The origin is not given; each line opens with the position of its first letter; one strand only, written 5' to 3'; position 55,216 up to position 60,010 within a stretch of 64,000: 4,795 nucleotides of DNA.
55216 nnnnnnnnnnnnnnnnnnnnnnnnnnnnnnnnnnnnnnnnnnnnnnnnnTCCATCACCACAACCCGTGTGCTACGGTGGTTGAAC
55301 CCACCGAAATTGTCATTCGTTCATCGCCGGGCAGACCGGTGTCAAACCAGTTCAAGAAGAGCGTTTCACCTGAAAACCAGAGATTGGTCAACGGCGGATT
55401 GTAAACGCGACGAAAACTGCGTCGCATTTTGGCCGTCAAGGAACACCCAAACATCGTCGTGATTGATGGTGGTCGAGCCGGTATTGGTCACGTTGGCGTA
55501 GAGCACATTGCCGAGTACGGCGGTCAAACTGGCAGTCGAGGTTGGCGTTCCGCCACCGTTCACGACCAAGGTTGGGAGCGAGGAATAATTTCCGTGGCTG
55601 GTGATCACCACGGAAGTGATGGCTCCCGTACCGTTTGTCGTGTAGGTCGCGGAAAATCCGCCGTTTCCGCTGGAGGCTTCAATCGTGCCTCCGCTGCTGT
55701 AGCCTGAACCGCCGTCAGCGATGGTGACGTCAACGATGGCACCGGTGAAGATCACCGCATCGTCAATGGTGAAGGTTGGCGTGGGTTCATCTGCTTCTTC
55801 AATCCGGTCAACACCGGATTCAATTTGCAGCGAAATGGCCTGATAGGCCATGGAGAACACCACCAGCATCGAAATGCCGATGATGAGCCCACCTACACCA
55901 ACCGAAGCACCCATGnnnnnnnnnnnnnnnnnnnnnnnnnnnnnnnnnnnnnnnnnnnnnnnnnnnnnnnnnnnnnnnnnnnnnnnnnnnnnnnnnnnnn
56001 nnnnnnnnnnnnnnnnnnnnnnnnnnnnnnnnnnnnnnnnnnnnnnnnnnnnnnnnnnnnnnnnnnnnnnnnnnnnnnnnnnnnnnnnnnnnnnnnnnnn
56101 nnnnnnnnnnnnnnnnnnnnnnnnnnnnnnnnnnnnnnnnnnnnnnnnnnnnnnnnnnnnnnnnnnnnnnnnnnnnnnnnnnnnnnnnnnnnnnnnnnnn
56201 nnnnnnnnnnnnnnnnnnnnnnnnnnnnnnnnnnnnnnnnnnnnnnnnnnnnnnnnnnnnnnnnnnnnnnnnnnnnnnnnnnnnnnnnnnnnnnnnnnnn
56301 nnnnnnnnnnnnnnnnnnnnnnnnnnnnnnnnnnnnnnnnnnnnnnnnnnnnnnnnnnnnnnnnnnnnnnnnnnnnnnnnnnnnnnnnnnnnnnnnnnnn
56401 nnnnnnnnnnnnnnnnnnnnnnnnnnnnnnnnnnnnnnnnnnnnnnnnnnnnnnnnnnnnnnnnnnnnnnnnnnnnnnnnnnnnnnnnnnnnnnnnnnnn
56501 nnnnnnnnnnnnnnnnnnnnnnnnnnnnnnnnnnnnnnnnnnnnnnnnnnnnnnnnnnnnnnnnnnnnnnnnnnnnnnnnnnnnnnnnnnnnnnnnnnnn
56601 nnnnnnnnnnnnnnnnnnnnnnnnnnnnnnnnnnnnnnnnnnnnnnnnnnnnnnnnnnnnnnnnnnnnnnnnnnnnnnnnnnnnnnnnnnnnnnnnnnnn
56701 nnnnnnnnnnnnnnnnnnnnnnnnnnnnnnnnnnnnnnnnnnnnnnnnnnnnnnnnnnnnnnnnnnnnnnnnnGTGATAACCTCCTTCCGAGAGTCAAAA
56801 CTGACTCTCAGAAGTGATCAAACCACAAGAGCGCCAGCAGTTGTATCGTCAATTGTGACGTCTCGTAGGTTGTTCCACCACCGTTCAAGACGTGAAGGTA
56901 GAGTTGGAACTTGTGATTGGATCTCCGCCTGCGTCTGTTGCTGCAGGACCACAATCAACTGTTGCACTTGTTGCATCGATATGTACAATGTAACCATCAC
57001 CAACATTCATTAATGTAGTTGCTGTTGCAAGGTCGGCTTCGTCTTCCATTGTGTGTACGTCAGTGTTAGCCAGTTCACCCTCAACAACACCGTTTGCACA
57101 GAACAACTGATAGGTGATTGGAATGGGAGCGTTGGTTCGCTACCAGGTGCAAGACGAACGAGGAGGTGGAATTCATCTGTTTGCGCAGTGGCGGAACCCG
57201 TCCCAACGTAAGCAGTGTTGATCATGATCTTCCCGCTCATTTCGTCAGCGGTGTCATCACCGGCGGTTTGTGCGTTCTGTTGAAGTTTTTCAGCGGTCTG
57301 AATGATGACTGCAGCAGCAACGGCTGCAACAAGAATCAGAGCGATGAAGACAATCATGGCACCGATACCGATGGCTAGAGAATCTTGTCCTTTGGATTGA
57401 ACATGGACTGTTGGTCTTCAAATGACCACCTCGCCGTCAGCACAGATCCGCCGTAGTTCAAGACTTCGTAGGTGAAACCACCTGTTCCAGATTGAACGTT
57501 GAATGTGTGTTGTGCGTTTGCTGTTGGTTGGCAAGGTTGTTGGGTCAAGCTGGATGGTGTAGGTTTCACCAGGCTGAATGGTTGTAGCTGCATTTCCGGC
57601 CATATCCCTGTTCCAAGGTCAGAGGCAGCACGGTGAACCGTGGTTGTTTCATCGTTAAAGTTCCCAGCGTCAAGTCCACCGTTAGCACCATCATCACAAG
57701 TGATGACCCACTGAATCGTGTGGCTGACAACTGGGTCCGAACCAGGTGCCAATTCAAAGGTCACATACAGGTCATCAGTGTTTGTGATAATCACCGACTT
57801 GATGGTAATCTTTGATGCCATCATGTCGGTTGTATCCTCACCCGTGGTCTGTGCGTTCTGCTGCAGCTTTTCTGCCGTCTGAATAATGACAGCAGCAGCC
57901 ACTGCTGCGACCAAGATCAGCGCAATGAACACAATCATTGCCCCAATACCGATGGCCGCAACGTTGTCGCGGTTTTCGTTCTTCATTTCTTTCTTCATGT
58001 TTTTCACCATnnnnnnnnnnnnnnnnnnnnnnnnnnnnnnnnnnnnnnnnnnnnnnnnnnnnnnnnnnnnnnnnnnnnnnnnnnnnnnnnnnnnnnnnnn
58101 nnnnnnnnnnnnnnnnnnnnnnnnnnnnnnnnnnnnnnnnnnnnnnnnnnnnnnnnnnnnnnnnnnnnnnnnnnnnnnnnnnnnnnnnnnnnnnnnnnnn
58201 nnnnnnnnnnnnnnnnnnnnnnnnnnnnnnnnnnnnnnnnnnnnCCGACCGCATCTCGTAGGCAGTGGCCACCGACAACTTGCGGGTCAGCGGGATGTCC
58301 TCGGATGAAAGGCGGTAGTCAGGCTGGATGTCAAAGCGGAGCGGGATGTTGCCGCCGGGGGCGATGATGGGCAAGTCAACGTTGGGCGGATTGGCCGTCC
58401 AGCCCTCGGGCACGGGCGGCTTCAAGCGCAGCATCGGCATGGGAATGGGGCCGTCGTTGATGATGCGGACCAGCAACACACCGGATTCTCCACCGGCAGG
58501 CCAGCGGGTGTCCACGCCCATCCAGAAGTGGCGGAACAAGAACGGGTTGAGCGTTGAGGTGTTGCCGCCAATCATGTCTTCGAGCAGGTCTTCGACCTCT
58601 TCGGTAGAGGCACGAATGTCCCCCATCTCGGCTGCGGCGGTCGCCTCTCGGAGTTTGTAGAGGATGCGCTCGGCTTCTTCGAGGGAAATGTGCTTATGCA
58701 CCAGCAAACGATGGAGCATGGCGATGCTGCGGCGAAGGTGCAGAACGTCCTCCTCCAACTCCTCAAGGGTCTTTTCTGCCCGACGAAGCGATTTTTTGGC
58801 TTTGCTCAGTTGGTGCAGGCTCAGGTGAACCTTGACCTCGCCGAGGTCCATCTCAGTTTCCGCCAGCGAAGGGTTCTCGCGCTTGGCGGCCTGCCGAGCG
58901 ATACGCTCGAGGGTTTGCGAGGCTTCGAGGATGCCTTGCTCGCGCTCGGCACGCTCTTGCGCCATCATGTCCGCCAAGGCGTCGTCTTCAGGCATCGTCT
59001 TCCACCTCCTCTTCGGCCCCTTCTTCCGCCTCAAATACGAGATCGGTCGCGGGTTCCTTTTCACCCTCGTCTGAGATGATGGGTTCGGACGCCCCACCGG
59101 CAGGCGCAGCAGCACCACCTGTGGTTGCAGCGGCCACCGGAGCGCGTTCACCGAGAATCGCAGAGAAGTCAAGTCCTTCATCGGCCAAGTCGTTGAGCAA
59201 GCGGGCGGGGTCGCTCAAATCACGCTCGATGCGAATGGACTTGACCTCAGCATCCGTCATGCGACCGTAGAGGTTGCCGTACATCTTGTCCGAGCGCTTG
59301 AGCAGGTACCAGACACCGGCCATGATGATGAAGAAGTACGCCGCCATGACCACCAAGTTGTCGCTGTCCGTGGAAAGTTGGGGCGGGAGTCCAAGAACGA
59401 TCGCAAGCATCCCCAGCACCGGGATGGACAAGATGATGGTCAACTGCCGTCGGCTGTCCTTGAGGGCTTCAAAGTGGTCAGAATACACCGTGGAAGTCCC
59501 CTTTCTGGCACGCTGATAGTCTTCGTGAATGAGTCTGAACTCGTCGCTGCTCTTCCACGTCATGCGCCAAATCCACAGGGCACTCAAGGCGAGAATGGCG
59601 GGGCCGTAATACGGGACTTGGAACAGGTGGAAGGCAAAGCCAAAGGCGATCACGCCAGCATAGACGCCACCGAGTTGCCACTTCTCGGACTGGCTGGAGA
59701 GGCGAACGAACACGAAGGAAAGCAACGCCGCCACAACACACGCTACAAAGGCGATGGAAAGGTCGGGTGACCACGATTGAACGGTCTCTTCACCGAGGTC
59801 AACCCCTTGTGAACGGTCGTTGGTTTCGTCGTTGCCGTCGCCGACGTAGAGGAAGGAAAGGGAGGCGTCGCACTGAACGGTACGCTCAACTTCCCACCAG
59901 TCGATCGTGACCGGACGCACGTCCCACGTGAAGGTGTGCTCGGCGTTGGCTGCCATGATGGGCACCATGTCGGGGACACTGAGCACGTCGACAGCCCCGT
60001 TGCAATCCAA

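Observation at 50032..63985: Archaellum operon with a canonical flaB-F-G-H-I-J core but no recognisable FlaC/D/E or FlaX; four unassigned genes take their place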

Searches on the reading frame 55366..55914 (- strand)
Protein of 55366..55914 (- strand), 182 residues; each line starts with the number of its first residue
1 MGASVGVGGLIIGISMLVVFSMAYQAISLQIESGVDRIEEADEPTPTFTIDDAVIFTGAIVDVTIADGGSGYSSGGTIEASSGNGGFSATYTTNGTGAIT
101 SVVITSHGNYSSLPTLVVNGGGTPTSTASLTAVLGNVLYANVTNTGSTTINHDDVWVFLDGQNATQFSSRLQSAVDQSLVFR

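Call 4: search_protein_families(library=pfam, max_evalue=0.1, proteins=[window:55366-55914:-])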
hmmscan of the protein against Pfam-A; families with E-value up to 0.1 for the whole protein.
window:55366-55914:- (182 aa): 0 families

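Call 6: search_protein_families(library=ncbifam, max_evalue=0.1, proteins=[window:55366-55914:-])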
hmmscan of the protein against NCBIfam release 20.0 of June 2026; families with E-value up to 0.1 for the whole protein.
window:55366-55914:- (182 aa): 1 family
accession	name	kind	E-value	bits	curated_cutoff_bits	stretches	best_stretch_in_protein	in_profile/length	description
NF052590.1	ArlF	equivalog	4.3e-06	26.9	110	2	136-171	65-100/137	archaellum stator protein ArlF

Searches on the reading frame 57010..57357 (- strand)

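Call 4: search_protein_families(library=pfam, max_evalue=0.1, proteins=[window:57010-57357:-])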
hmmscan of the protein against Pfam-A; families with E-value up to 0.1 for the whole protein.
window:57010-57357:- (115 aa): 1 family
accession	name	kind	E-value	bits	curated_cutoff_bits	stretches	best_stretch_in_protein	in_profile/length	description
PF01917.21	Arch_flagellin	-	6.4e-18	66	29.5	1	1-89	8-95/162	Archaebacterial flagellin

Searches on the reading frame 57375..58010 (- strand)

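Call 4: search_protein_families(library=pfam, max_evalue=0.1, proteins=[window:57375-58010:-])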
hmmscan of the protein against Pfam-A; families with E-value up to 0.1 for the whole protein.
window:57375-58010:- (211 aa): 2 families
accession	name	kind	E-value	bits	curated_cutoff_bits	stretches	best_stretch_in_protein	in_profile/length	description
PF01917.21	Arch_flagellin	-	4.4e-18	66.6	29.5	1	18-115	1-102/162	Archaebacterial flagellin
PF20153.4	DUF6535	-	0.093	13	23.9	0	8-69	7-68/177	Family of unknown function (DUF6535)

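Call 6: search_protein_families(library=ncbifam, max_evalue=0.1, proteins=[window:57375-58010:-])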
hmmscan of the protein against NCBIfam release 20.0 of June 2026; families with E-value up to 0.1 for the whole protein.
window:57375-58010:- (211 aa): 7 families
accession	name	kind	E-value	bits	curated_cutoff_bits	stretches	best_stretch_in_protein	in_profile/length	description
NF006325.0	PRK08541.1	subfamily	1.3e-22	80.7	210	1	14-76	6-68/221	flagellin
NF052591.1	ArlG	equivalog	6.3e-05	23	110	1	19-70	3-54/148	archaellum stator protein ArlG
NF052590.1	ArlF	equivalog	0.0057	16.8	110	1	23-85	8-71/137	archaellum stator protein ArlF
NF008025.0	PRK10755.1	equivalog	0.0059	15.3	314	1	3-70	52-119/362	two-component system sensor histidine kinase PmrB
NF042931.1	SAG1386_EF1546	equivalog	0.034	14.2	80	1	4-67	10-75/158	SAG1386/EF1546 family surface-associated protein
TIGR04554.1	3TM_mycoplas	hypoth_equivalog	0.057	13.7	40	1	8-39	28-58/105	TIGR04554 family membrane protein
TIGR01271.1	CFTR_protein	equivalog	0.063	10.7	1761.2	1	25-88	869-932/1490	cystic fibrosis transmembrane conductor regulator (CFTR)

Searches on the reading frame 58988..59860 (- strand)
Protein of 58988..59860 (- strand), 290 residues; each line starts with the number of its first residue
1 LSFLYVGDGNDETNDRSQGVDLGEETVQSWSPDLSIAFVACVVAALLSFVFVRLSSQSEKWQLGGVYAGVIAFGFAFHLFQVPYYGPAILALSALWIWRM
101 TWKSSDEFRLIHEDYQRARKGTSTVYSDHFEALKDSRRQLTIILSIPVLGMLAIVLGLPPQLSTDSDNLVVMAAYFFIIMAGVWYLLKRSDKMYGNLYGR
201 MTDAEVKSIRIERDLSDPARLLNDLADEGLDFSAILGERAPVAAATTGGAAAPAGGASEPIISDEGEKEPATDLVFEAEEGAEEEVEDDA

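Call 60: search_protein_families(library=pfam, max_evalue=1, proteins=[window:58988-59860:-])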
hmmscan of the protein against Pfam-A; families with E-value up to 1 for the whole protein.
window:58988-59860:- (290 aa): 4 families
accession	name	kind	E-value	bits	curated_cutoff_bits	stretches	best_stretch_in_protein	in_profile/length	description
PF07695.17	7TMR-DISM_7TM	-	0.037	14.4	29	0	125-189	82-148/205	7TM diverse intracellular signalling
PF11239.13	DUF3040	-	0.049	14.3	24.7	0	134-184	39-83/84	Protein of unknown function (DUF3040)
PF14143.11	YrhC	-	0.13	12.8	27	0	159-197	31-68/72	YrhC-like protein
PF03739.19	LptF_LptG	-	0.14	11.6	27.9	0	39-80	279-317/353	Lipopolysaccharide export system permease LptF/LptG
